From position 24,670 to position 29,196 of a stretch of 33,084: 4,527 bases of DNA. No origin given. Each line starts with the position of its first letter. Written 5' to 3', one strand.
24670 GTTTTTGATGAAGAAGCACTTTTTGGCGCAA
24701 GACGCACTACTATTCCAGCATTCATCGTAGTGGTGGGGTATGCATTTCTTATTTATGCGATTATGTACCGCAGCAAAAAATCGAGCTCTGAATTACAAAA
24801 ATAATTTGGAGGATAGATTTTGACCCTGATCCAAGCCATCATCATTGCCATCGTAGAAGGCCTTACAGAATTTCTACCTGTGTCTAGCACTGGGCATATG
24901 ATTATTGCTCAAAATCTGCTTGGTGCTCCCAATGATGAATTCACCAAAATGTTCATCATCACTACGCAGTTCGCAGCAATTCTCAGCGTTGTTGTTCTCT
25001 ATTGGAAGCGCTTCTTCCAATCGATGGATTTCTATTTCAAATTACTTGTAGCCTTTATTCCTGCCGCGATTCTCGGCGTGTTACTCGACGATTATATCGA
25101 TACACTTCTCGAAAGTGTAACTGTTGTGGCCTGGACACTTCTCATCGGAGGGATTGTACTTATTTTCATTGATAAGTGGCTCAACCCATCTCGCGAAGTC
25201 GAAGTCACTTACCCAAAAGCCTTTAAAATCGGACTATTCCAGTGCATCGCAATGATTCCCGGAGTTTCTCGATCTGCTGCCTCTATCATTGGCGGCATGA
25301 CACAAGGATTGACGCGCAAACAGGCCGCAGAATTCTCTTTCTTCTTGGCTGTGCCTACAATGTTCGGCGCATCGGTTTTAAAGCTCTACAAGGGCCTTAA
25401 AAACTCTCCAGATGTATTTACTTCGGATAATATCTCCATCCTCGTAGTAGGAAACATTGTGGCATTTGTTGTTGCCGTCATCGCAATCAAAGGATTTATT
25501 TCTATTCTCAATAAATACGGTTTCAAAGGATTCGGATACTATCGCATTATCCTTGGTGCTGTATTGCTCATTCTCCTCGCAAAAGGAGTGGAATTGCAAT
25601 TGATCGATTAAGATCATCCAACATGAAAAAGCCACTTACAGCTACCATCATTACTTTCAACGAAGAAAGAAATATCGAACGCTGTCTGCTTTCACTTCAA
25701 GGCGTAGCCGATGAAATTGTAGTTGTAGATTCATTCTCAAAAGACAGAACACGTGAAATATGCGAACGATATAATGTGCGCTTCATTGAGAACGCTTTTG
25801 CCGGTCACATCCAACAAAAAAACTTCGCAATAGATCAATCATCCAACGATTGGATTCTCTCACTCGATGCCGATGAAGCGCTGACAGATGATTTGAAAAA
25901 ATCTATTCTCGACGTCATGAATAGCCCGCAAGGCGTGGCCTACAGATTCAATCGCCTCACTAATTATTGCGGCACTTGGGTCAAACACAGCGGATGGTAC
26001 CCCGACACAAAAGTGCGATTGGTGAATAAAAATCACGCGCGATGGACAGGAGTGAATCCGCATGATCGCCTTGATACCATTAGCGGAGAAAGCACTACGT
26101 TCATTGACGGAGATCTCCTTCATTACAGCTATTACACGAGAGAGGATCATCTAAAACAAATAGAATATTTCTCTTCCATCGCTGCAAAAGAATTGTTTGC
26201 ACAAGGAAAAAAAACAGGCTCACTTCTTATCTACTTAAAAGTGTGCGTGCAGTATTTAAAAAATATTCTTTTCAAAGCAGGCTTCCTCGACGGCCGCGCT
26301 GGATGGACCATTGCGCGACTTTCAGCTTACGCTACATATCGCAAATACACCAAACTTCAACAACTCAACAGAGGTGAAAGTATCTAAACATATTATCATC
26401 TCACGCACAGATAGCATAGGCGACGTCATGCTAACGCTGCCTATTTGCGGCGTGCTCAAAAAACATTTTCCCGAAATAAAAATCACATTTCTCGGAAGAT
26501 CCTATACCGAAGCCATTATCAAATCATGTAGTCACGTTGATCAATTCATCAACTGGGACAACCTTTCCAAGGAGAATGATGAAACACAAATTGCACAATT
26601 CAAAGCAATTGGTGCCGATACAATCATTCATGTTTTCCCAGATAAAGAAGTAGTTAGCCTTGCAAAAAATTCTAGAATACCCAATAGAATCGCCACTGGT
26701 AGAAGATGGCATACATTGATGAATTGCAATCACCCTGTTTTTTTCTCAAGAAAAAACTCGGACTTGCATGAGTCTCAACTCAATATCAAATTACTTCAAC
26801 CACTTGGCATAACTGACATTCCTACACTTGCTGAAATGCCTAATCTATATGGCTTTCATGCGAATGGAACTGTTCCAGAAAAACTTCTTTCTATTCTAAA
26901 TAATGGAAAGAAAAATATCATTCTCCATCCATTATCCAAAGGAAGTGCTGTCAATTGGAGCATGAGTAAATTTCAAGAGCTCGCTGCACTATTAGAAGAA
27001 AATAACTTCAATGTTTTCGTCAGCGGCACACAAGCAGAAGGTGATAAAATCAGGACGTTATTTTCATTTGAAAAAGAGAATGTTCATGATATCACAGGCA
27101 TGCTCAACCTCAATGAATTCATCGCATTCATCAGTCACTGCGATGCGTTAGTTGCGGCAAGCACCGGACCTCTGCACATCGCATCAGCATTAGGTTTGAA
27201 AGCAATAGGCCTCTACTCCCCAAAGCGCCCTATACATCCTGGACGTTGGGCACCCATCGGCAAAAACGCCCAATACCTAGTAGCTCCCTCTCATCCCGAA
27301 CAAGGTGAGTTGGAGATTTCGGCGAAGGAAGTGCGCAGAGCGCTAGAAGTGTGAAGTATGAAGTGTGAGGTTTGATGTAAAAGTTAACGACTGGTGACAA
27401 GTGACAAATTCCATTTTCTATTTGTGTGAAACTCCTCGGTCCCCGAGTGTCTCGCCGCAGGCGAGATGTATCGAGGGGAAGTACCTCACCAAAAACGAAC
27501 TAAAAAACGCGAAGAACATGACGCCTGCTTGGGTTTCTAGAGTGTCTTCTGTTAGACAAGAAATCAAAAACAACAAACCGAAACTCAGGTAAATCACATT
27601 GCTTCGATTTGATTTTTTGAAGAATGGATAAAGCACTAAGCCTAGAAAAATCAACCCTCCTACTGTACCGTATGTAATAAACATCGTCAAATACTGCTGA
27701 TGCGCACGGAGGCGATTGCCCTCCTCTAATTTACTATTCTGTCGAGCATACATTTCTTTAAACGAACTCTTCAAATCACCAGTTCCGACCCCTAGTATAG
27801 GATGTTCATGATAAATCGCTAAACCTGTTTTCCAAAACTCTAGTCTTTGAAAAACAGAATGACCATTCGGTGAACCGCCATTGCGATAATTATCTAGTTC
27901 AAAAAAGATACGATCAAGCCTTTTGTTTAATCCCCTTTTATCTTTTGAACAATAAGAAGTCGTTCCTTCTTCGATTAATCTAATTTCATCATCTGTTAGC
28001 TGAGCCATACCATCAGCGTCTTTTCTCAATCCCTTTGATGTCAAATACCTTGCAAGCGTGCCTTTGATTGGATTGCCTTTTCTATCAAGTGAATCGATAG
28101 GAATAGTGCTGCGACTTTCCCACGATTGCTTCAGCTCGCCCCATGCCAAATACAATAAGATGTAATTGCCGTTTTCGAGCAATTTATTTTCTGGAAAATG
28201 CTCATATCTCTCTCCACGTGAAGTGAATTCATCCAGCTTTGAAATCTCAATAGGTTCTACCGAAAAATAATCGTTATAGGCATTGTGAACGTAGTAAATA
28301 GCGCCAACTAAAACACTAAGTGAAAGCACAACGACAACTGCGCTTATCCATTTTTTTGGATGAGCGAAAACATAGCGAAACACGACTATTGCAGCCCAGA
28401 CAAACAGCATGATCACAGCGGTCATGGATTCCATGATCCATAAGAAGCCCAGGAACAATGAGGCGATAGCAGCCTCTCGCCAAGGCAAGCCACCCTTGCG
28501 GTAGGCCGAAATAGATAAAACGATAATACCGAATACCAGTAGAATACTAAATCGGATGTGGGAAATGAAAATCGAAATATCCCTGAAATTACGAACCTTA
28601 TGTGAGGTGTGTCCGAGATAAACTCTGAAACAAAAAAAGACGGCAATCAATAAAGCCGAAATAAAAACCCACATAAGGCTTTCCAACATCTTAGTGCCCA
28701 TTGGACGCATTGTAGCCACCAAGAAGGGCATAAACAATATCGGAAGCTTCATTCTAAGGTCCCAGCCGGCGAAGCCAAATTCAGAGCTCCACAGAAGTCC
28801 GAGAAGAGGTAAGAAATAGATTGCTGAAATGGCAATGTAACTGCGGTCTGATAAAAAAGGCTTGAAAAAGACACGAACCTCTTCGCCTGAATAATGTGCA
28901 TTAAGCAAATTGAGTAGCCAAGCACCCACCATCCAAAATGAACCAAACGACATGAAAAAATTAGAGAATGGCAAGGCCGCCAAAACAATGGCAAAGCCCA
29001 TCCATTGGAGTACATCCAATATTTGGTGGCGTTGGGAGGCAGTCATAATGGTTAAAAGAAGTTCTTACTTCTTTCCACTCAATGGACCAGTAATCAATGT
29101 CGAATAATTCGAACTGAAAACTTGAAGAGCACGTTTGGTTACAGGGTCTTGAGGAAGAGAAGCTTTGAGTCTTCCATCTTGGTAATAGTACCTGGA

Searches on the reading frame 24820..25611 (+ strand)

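Call 59: search_protein_families(library=pfam, proteins=[window:24820-25611:+], max_evalue=0.00001)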
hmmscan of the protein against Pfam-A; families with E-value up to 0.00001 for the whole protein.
window:24820-25611:+ (263 aa): 1 family
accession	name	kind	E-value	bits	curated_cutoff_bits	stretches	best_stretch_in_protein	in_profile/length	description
PF02673.24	BacA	-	3.1e-79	266.8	33.4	1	6-248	1-257/257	Bacitracin resistance protein BacA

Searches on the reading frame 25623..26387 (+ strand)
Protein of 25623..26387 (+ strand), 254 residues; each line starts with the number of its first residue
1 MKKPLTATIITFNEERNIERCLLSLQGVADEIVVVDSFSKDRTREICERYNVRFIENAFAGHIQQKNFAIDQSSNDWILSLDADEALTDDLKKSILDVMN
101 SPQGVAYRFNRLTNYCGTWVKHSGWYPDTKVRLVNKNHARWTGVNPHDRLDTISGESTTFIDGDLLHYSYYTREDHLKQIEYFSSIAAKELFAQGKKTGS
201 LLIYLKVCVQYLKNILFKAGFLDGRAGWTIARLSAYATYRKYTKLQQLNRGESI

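Call 59: search_protein_families(library=pfam, proteins=[window:25623-26387:+], max_evalue=0.00001)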
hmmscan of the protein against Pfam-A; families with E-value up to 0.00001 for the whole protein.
window:25623-26387:+ (254 aa): 1 family
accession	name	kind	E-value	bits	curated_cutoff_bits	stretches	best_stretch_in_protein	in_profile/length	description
PF00535.33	Glycos_transf_2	-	3e-21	76.5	23.3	1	9-146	4-149/168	Glycosyl transferase family 2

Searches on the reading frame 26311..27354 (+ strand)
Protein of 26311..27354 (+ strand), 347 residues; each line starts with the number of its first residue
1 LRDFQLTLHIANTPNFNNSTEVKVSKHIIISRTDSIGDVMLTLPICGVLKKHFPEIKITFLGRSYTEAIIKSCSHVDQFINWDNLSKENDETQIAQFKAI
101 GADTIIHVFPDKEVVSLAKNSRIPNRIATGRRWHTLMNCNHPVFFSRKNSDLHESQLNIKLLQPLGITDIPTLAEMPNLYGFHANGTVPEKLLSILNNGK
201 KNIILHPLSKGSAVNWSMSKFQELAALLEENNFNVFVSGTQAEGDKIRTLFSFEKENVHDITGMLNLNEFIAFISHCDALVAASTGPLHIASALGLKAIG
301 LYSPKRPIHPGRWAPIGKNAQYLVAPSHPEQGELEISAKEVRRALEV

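Call 59: search_protein_families(library=pfam, proteins=[window:26311-27354:+], max_evalue=0.00001)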
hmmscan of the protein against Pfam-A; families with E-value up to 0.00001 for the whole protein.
window:26311-27354:+ (347 aa): 1 family
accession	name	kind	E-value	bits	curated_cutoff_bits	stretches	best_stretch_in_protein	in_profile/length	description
PF01075.23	Glyco_transf_9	-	1.5e-20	74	22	1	198-330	103-233/247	Glycosyltransferase family 9 (heptosyltransferase)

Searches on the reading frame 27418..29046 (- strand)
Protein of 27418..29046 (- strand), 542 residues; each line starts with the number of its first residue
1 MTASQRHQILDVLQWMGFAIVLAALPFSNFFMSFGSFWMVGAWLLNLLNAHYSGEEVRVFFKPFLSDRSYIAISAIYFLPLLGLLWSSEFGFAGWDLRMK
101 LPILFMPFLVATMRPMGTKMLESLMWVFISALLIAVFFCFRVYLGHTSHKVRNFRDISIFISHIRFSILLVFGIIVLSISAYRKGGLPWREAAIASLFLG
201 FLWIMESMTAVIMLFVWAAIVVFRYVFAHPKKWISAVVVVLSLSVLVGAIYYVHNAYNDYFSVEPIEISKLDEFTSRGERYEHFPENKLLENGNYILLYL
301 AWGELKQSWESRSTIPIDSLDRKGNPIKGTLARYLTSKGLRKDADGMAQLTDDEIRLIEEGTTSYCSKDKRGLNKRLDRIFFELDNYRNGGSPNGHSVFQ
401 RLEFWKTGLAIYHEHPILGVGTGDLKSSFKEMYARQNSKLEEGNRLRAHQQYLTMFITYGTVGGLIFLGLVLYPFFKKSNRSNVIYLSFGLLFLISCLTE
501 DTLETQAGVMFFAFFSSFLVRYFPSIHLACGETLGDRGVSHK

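Call 59: search_protein_families(library=pfam, proteins=[window:27418-29046:-], max_evalue=0.00001)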
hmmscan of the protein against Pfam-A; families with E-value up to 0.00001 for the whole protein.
window:27418-29046:- (542 aa): 1 family
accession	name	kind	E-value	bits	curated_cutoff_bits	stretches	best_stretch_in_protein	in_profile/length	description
PF04932.20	Wzy_C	-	1.5e-11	44.8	31.7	1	394-468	77-149/149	O-Antigen ligase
